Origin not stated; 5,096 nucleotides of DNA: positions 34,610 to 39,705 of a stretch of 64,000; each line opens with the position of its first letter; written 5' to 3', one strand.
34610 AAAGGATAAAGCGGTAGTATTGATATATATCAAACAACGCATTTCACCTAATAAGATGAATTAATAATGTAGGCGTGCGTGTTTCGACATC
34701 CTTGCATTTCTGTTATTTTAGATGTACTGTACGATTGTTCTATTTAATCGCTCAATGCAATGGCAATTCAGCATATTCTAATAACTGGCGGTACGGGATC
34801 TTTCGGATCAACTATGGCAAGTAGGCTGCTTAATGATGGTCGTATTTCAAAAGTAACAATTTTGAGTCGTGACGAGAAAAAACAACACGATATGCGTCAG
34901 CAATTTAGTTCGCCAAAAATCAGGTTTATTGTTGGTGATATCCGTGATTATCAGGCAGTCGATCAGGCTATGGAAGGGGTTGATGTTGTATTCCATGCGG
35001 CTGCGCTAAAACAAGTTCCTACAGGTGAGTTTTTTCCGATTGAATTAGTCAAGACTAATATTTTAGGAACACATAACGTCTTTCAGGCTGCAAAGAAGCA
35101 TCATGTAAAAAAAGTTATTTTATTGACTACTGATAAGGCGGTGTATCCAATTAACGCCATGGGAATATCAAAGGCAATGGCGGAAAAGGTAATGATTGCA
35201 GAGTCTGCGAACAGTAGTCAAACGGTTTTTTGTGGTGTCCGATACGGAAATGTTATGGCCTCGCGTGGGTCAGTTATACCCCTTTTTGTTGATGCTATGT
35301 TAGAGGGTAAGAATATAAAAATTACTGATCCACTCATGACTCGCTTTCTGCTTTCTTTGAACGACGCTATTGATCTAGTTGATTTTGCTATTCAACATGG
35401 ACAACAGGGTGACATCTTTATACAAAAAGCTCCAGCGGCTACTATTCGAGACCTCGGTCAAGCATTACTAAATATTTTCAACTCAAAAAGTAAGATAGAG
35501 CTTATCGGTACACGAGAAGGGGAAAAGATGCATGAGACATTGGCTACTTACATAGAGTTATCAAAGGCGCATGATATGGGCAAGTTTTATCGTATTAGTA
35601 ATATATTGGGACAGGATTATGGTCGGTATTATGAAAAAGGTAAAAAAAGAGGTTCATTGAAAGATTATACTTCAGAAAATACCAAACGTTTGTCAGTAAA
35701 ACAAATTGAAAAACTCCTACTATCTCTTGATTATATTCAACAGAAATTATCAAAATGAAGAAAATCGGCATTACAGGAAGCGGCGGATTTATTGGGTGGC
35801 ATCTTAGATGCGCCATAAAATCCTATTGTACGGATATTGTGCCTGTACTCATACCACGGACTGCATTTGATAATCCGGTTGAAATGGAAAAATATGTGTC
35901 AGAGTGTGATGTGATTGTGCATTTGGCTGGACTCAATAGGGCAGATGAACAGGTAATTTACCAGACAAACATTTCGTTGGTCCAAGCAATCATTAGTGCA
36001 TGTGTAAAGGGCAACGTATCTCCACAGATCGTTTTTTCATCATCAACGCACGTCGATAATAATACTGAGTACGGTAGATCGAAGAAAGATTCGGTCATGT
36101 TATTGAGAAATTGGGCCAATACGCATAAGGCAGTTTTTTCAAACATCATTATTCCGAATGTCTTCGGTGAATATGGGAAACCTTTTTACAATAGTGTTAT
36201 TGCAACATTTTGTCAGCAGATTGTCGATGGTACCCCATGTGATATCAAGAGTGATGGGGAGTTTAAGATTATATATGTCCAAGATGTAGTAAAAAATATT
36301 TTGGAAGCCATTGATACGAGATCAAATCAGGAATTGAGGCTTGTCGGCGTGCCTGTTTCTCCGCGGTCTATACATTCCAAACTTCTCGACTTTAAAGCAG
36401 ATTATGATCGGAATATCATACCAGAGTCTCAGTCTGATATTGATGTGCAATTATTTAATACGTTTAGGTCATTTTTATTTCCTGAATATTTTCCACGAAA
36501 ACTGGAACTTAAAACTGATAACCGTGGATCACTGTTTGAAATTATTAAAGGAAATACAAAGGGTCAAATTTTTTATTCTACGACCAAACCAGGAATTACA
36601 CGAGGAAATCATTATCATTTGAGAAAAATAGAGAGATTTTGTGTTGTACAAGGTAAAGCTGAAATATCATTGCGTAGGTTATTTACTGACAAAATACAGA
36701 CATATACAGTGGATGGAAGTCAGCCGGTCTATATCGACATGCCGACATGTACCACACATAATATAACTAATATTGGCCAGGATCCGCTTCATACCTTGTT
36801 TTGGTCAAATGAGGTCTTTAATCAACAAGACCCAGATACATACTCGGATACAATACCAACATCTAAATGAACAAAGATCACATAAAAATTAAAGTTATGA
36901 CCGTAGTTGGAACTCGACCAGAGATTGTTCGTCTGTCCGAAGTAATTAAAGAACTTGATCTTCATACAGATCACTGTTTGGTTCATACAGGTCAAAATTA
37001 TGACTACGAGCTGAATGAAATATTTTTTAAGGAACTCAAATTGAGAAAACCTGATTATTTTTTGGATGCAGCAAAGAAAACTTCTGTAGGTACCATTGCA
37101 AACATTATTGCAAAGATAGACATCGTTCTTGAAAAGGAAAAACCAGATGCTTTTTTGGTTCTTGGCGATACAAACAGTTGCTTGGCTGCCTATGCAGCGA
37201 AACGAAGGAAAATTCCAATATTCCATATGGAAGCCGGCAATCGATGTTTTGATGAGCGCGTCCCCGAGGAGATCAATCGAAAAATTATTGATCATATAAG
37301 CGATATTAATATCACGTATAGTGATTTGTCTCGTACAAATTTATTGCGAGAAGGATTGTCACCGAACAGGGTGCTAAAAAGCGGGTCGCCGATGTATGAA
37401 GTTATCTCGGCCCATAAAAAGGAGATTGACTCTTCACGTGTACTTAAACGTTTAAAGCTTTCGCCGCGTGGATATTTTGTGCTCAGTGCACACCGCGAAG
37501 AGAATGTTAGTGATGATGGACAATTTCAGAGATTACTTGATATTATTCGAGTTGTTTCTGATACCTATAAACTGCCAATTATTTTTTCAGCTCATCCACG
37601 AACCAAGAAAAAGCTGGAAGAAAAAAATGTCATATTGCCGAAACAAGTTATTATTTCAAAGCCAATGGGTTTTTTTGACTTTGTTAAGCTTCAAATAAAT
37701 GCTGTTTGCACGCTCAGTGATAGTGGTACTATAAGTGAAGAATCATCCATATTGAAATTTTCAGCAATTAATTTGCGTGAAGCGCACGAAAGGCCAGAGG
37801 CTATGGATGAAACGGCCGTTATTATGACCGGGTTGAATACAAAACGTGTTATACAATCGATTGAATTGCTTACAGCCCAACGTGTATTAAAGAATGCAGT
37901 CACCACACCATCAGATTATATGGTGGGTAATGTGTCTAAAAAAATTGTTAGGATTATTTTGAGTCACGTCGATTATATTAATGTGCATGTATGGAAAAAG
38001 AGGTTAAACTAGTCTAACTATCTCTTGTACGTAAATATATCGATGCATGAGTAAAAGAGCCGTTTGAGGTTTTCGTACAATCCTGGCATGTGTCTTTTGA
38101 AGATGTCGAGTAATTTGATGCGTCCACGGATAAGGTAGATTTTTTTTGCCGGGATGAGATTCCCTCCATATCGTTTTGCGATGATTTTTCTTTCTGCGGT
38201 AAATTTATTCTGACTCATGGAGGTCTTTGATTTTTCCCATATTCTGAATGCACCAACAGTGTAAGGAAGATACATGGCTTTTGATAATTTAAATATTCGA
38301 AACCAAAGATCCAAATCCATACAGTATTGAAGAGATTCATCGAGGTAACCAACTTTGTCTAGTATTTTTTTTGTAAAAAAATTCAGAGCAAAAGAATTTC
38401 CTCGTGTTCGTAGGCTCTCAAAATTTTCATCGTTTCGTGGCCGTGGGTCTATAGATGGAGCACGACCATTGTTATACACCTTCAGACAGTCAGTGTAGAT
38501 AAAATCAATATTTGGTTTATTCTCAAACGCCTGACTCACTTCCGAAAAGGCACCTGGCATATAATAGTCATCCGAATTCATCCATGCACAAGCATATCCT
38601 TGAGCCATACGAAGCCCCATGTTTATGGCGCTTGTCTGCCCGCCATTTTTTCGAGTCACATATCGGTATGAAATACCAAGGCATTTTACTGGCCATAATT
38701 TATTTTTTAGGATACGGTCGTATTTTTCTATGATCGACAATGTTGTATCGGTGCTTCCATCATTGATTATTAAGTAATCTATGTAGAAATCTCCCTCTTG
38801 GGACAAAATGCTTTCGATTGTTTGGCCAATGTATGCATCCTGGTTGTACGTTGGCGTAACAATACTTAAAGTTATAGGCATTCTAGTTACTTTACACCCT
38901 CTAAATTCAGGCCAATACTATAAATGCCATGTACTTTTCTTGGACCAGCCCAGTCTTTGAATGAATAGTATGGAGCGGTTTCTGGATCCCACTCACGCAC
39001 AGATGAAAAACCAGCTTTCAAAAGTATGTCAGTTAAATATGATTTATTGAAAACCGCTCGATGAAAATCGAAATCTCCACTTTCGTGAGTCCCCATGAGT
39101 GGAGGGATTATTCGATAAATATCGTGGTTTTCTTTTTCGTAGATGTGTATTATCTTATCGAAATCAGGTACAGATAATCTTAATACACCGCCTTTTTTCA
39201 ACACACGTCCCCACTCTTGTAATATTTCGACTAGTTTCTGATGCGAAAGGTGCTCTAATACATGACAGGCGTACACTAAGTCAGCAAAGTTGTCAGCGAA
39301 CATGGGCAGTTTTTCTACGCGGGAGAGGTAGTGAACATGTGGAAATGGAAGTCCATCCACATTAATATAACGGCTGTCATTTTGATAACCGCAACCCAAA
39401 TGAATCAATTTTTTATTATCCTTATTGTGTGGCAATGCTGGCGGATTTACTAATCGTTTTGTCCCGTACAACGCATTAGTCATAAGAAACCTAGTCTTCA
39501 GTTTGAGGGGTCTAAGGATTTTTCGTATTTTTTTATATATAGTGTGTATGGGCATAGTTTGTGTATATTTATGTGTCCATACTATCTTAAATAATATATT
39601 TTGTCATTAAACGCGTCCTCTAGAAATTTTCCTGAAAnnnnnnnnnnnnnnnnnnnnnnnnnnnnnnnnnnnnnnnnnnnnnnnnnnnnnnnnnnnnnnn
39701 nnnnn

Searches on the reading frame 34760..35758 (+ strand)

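Call 8: search_protein_families(library=pfam, proteins=[window:34760-35758:+], max_evalue=0.00001)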
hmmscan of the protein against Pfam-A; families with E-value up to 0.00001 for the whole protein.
window:34760-35758:+ (332 aa): 13 families
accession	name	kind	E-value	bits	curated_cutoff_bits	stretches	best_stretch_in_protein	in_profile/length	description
PF02719.21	Polysacc_synt_2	-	2.5e-94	316.2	20.2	1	6-279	1-291/293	Polysaccharide biosynthesis protein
PF01370.27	Epimerase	-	1.4e-29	103.7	20.9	1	6-219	1-236/240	NAD dependent epimerase/dehydratase family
PF16363.11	GDP_Man_Dehyd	-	3.7e-19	69.8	27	1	7-118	1-120/332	GDP-mannose 4,6 dehydratase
PF01073.25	3Beta_HSD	-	5.3e-19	68.8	22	1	7-130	1-122/280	3-beta hydroxysteroid dehydrogenase/isomerase family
PF13460.12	NAD_binding_10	-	2.3e-15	57.4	27.2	1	10-128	1-102/184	NAD(P)H-binding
PF05368.20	NmrA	-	1.8e-14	54.5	27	1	4-246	3-209/298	NmrA-like family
PF08485.16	Polysacc_syn_2C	-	9.8e-13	48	25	1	286-327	6-48/48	Polysaccharide biosynthesis protein C-terminal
PF07993.18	NAD_binding_4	-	2.7e-10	40.3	20.1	1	8-142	1-154/258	Male sterility protein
PF00106.31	adh_short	-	5.5e-08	33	26.6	1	4-114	1-122/195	short chain dehydrogenase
PF03435.24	Sacchrp_dh_NADP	-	9.2e-08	32.9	25.1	1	6-81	1-76/129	Saccharopine dehydrogenase NADP binding domain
PF08659.16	KR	-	1.4e-06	28.8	22.6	1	6-75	3-76/180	KR domain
PF03807.23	F420_oxidored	-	7.4e-06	26.9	21.6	0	11-86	6-72/94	NADP oxidoreductase coenzyme F420-dependent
PF04321.23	RmlD_sub_bind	-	8.4e-06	25.5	27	0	5-125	2-102/287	RmlD substrate binding domain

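Call 65: search_protein_families(library=ncbifam, proteins=[window:34760-35758:+], max_evalue=1e-10)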
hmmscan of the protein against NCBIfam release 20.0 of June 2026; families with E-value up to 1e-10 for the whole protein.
window:34760-35758:+ (332 aa): 12 families
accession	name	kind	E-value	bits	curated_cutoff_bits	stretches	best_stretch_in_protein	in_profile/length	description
TIGR04130.1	FnlA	equivalog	3.3e-123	410.9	730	1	6-327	7-332/337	UDP-N-acetylglucosamine 4,6-dehydratase/5-epimerase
TIGR03589.1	PseB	equivalog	4.9e-91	305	407.75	1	4-319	5-323/324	UDP-N-acetylglucosamine 4,6-dehydratase (inverting)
TIGR04180.1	EDH_00030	hypoth_equivalog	4.1e-22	78.6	475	1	6-129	1-125/297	NAD-dependent 4,6-dehydratase LegB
TIGR03466.1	HpnA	hypoth_equivalog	8.7e-17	61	367.65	1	5-129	2-117/327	hopanoid-associated sugar epimerase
TIGR02622.1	CDP_4_6_dhtase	equivalog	4.2e-16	59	278.45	1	4-127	5-132/352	CDP-glucose 4,6-dehydratase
TIGR01179.1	galE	equivalog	4.6e-15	55.3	262.3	1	6-167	2-178/332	UDP-glucose 4-epimerase GalE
TIGR01181.1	dTDP_gluc_dehyt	equivalog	6.2e-15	55.1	365.1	1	6-129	2-129/321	dTDP-glucose 4,6-dehydratase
NF042423.1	oxyalk_red_Shew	equivalog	3.4e-14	52.6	580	1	3-124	8-118/331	2-alkyl-3-oxoalkanoate reductase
NF042422.1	oxyalk_red_OleD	equivalog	1.2e-13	51.1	580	1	5-126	2-112/329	2-alkyl-3-oxoalkanoate reductase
NF052578.1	StrlDmthSdmBMthl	equivalog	1.3e-13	51.5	600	1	6-137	3-125/328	sterol demethylase protein SdmB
NF041293.1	G6PDh_Azf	equivalog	1.3e-12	47.7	400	1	5-128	4-119/252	NAD-dependent glucose-6-phosphate dehydrogenase Azf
TIGR02197.1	heptose_epim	equivalog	9.8e-11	41.4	274.6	0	6-251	1-271/316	ADP-glyceromanno-heptose 6-epimerase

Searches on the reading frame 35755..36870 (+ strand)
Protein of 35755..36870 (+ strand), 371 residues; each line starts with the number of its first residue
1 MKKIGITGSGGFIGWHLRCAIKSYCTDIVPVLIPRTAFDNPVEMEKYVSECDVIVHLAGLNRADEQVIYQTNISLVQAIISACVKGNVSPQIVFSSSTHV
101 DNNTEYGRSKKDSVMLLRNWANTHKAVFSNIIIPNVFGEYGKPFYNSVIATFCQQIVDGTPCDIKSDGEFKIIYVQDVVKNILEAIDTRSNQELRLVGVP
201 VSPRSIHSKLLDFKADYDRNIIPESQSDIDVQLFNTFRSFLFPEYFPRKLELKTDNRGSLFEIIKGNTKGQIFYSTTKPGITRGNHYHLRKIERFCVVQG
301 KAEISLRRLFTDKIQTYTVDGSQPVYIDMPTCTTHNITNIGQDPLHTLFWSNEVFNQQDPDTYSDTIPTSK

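Call 8: search_protein_families(library=pfam, proteins=[window:35755-36870:+], max_evalue=0.00001)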
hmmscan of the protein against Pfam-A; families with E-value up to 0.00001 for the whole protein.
window:35755-36870:+ (371 aa): 2 families
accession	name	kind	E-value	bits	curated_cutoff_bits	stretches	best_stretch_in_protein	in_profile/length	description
PF14667.12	Polysacc_synt_C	-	7e-47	158.6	28.7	1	254-363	2-111/111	Polysaccharide biosynthesis C-terminal domain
PF01370.27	Epimerase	-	8.9e-17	61.7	20.9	1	6-190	3-229/240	NAD dependent epimerase/dehydratase family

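Call 65: search_protein_families(library=ncbifam, proteins=[window:35755-36870:+], max_evalue=1e-10)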
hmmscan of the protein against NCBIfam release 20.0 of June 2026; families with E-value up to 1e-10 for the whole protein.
window:35755-36870:+ (371 aa): 1 family
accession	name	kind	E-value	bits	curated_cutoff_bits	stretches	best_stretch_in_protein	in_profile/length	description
NF047837.1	UDPAcbARedWbcJ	equivalog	5.6e-68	229.5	500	1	3-368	2-369/372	UDP-2-acetamido-2,6-beta-L-arabino-hexul-4-ose reductase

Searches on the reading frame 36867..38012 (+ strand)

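Call 8: search_protein_families(library=pfam, proteins=[window:36867-38012:+], max_evalue=0.00001)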
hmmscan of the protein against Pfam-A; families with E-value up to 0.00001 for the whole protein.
window:36867-38012:+ (381 aa): 1 family
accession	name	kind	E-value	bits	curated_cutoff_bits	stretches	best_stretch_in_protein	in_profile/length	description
PF02350.25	Epimerase_2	-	3.3e-89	299.6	30.6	1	34-364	9-346/347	UDP-N-acetylglucosamine 2-epimerase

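Call 65: search_protein_families(library=ncbifam, proteins=[window:36867-38012:+], max_evalue=1e-10)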
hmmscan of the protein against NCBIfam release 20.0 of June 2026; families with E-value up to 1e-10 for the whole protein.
window:36867-38012:+ (381 aa): 2 families
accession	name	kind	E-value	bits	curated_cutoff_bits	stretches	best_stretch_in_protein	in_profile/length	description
TIGR00236.1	wecB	equivalog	8.6e-71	239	210.15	1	8-366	1-364/366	non-hydrolyzing UDP-N-acetylglucosamine 2-epimerase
TIGR03568.1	NeuC_NnaA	equivalog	2.4e-22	79.3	235.9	1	9-364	2-365/365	UDP-N-acetylglucosamine 2-epimerase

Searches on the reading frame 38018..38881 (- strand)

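Call 8: search_protein_families(library=pfam, proteins=[window:38018-38881:-], max_evalue=0.00001)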
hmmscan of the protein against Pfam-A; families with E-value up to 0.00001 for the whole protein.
window:38018-38881:- (287 aa): 2 families
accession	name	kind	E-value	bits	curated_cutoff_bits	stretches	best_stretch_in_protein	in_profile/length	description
PF00535.33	Glycos_transf_2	-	2.1e-23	83.6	23.3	1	6-150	1-140/168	Glycosyl transferase family 2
PF13641.12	Glyco_tranf_2_3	-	2.4e-06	28.2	27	1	5-141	3-131/230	Glycosyltransferase like family 2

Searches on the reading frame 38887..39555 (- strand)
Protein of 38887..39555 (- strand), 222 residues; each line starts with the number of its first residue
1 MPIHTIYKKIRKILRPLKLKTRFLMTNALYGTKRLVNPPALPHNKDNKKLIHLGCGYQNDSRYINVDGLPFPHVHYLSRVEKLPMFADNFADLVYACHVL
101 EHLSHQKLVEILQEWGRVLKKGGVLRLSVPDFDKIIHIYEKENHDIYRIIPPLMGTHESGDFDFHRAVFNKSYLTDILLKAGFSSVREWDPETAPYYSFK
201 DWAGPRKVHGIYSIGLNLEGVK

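Call 8: search_protein_families(library=pfam, proteins=[window:38887-39555:-], max_evalue=0.00001)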
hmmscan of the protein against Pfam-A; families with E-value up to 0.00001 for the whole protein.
window:38887-39555:- (222 aa): 3 families
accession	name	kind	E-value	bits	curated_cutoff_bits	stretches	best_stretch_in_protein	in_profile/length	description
PF08241.18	Methyltransf_11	-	2.5e-09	38.1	21.2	1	77-125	48-93/95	Methyltransferase domain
PF13649.12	Methyltransf_25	-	3.5e-06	28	27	1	78-123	53-97/97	Methyltransferase domain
PF13489.12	Methyltransf_23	-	4.6e-06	26.9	27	0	40-184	16-160/164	Methyltransferase domain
